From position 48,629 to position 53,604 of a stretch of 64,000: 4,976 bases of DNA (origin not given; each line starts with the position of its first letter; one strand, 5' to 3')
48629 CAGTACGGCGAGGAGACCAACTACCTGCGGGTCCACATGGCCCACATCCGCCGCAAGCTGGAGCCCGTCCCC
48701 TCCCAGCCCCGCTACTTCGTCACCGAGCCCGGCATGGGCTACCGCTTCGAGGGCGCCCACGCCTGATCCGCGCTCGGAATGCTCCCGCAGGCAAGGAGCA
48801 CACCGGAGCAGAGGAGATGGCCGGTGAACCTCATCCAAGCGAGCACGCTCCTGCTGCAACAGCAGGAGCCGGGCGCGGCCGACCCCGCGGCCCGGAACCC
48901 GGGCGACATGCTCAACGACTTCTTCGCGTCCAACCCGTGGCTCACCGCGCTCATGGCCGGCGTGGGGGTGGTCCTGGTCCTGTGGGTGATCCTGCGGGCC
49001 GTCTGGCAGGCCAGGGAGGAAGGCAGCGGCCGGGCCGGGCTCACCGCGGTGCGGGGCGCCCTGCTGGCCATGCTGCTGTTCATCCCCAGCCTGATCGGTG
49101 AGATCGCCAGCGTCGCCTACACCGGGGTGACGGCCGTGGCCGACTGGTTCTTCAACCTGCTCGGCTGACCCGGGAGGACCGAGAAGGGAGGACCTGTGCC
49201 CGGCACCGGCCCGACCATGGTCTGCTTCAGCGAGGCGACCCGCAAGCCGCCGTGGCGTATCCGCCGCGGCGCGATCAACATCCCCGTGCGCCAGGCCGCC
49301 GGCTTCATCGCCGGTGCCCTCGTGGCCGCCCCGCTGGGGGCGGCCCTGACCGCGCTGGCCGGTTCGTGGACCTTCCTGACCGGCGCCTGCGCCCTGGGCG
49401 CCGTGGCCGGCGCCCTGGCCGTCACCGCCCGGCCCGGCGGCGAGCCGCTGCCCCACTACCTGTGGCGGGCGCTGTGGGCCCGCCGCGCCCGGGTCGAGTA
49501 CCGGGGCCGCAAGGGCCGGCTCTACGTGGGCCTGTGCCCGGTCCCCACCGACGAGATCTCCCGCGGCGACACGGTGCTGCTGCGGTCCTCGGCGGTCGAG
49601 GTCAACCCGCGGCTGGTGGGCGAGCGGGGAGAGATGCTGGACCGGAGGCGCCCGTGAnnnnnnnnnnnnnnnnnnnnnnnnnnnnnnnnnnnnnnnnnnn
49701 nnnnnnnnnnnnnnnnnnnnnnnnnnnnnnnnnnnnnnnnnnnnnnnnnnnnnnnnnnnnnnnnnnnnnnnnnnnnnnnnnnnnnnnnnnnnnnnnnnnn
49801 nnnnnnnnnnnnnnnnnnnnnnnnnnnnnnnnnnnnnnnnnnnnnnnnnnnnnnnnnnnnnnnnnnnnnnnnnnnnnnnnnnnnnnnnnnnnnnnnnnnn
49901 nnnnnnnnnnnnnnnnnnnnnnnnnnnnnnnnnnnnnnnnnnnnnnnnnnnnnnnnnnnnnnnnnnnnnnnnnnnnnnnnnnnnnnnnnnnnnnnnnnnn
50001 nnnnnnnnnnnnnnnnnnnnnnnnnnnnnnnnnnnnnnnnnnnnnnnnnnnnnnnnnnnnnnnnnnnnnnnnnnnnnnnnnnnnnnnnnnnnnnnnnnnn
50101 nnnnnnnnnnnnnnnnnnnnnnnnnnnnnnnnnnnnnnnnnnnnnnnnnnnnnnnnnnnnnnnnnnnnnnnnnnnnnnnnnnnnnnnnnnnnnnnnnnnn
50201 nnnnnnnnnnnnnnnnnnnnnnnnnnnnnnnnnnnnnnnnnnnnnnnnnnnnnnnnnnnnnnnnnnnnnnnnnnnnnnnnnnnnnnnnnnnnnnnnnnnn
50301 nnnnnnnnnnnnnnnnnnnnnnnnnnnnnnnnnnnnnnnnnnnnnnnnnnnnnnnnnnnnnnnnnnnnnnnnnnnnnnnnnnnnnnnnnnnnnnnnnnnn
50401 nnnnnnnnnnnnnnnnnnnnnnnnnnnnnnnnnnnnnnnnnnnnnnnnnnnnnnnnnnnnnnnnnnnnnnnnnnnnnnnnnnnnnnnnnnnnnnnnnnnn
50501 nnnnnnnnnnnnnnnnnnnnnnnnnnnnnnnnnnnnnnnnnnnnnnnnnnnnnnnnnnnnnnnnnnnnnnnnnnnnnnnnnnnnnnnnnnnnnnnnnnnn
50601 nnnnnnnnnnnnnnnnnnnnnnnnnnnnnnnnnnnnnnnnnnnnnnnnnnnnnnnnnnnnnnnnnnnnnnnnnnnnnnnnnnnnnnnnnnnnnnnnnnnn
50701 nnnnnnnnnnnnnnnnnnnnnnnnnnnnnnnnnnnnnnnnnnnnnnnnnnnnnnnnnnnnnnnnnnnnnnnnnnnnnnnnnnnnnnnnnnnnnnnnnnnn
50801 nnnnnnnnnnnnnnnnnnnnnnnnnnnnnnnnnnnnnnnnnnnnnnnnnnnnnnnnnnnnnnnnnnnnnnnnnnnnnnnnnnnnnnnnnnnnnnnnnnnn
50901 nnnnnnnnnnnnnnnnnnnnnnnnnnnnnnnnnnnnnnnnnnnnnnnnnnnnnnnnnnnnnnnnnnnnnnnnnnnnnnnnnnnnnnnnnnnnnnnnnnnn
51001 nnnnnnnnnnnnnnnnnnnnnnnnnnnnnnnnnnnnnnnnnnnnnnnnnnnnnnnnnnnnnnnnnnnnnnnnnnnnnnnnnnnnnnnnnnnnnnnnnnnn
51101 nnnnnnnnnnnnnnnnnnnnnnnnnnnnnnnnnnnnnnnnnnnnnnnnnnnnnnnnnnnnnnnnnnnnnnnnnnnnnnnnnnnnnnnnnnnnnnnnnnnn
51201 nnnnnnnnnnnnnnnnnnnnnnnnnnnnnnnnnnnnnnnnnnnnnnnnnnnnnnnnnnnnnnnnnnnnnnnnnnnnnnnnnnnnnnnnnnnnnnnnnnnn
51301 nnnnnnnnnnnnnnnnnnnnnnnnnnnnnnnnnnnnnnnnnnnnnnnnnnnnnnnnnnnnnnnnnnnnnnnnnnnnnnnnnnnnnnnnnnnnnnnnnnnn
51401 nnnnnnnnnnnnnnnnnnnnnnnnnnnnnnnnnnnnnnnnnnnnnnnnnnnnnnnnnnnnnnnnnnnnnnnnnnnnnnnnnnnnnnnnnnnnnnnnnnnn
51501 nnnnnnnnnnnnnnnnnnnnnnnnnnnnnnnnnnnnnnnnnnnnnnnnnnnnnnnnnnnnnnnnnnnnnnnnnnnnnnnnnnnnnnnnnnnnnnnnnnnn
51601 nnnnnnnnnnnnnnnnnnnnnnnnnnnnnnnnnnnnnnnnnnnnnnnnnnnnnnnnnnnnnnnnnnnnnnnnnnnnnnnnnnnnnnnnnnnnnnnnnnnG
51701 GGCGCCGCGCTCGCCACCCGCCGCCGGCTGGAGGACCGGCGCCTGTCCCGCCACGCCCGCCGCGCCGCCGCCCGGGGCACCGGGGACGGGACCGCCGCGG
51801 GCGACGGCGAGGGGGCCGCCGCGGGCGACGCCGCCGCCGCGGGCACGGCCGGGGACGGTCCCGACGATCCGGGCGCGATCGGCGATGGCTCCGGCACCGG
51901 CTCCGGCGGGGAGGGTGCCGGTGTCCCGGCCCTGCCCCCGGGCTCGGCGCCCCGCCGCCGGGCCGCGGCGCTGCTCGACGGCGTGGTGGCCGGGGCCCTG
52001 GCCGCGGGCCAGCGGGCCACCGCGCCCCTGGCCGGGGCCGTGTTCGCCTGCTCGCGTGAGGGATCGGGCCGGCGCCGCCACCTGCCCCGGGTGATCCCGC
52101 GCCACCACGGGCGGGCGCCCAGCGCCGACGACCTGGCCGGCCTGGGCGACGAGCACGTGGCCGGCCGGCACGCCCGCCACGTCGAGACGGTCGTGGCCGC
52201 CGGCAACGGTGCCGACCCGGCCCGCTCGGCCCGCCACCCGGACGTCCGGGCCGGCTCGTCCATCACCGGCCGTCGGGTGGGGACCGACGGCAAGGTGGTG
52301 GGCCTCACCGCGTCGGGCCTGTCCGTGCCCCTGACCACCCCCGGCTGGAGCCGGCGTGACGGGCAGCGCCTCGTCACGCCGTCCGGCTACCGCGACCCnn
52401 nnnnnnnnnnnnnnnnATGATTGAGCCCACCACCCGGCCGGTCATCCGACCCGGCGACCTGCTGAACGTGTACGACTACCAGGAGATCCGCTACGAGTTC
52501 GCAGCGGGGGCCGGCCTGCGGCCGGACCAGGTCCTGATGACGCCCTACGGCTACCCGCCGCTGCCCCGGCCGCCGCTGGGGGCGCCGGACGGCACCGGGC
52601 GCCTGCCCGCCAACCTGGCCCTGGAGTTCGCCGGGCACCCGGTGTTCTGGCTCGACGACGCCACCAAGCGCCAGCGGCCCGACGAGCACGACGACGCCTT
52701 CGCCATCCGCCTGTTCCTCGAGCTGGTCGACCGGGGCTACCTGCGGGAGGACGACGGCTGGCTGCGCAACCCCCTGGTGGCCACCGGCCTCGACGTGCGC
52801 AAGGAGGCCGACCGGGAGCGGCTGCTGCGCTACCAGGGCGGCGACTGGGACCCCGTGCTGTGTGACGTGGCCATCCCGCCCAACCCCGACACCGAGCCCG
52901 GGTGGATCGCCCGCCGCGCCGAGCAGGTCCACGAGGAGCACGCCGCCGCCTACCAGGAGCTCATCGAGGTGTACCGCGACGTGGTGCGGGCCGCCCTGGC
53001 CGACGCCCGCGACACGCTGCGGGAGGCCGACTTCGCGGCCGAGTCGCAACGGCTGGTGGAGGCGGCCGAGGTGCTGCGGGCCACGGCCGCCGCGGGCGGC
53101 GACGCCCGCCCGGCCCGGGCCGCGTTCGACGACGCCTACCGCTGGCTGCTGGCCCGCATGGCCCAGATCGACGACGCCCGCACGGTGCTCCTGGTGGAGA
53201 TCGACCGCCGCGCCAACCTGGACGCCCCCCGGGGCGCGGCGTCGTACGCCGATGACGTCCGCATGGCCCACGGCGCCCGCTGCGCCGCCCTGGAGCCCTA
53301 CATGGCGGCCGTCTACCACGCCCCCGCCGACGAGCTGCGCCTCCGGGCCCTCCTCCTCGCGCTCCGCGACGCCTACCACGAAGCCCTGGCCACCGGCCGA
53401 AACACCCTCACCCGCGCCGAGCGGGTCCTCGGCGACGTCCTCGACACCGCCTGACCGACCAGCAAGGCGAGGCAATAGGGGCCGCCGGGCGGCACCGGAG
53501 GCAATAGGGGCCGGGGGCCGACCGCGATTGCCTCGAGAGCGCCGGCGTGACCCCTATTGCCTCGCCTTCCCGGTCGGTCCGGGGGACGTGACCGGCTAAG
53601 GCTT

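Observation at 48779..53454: Four translationally coupled membrane-protein genes resembling a type IV secretion VirB2 / VirB3(PrgI) / VirB6 set, but with no ATPase, coupling protein or relaxase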

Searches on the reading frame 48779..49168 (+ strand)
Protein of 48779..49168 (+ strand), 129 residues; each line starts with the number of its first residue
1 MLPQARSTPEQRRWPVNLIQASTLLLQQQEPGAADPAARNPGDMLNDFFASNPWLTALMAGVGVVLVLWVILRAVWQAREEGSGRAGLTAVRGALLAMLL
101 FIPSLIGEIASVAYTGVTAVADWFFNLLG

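Call 8: search_protein_families(library=pfam, proteins=[window:48779-49168:+], max_evalue=10)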
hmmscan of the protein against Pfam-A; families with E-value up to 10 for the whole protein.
window:48779-49168:+ (129 aa): 2 families
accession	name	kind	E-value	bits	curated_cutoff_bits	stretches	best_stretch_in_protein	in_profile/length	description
PF01944.22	SpoIIM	-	0.004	17.6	26.9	1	34-119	33-119/163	Stage II sporulation protein M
PF14257.11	DUF4349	-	0.13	12.1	27.7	1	11-73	137-201/213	Domain of unknown function (DUF4349)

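Call 9: search_protein_families(library=ncbifam, proteins=[window:48779-49168:+], max_evalue=10)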
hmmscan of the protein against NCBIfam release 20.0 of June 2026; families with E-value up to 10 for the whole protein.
window:48779-49168:+ (129 aa): 0 families

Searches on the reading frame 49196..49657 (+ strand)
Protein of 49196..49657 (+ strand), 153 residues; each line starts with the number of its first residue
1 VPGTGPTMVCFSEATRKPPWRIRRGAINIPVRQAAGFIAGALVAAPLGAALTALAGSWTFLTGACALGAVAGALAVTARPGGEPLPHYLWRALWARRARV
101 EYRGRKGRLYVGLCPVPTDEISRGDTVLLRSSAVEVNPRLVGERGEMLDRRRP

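Call 8: search_protein_families(library=pfam, proteins=[window:49196-49657:+], max_evalue=10)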
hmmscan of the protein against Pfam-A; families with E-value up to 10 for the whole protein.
window:49196-49657:+ (153 aa): 3 families
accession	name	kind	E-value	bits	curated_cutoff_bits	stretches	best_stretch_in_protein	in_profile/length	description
PF12666.12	PrgI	-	0.015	16.3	27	1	28-96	16-82/91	PrgI family protein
PF13567.11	DUF4131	-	0.18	11.9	31.6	1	38-89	9-62/165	Domain of unknown function (DUF4131)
PF11981.13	DUF3482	-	1.1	9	29.2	1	38-79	152-192/293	Domain of unknown function (DUF3482)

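Call 9: search_protein_families(library=ncbifam, proteins=[window:49196-49657:+], max_evalue=10)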
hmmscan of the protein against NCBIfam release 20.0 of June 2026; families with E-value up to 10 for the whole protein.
window:49196-49657:+ (153 aa): 1 family
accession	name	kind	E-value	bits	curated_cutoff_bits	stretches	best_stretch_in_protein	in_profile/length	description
TIGR03789.1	pdsO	hypoth_equivalog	1.9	8.1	152.2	1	34-57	48-71/243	sortase-associated OmpA-like protein PdsO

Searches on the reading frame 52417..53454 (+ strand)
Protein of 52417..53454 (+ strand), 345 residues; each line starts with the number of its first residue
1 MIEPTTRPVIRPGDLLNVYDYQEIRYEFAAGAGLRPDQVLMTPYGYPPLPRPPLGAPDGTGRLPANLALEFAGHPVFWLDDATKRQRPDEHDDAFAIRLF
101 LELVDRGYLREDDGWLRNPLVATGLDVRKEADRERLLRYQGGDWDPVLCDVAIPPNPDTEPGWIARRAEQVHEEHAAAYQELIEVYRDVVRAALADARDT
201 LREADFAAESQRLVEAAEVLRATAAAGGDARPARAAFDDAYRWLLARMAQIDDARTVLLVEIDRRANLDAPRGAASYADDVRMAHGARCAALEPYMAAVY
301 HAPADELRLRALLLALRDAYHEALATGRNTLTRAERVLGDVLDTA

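Call 8: search_protein_families(library=pfam, proteins=[window:52417-53454:+], max_evalue=10)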
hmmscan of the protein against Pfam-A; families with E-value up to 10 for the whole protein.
window:52417-53454:+ (345 aa): 0 families

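Call 9: search_protein_families(library=ncbifam, proteins=[window:52417-53454:+], max_evalue=10)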
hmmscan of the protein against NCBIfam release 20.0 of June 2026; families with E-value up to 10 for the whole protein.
window:52417-53454:+ (345 aa): 0 families

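Call 52: find_homologous_proteins(query=window:52417-53454:+)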
Query window:52417-53454:+ (345 aa): 31 proteins with E <= 0.001 among 8000 candidates.
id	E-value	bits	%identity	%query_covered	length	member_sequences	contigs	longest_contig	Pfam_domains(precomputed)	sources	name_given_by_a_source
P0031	2.0e-201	687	91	100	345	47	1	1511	-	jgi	jgi:hypothetical protein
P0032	1.6e-174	598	80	100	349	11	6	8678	-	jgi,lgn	jgi:hypothetical protein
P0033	1.2e-172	592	80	100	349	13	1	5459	-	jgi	jgi:hypothetical protein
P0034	2.2e-167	575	78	100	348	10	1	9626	-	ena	-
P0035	5.3e-152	524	71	98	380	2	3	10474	-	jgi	jgi:hypothetical protein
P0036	5.7e-144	498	67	98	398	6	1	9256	-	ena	-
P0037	6.2e-144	498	70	97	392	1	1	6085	-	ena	-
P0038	1.2e-139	484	70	96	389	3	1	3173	-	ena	-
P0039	3.0e-138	479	69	96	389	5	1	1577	-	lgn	-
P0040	4.1e-138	479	69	97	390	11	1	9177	-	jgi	jgi:hypothetical protein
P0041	1.1e-137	477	69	97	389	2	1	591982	-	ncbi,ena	-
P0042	6.0e-136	472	66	97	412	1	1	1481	-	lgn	-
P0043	2.5e-134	466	66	97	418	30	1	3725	-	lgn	-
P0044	9.5e-134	464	64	98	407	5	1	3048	-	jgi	jgi:hypothetical protein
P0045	5.9e-132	458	67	97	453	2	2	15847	-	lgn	-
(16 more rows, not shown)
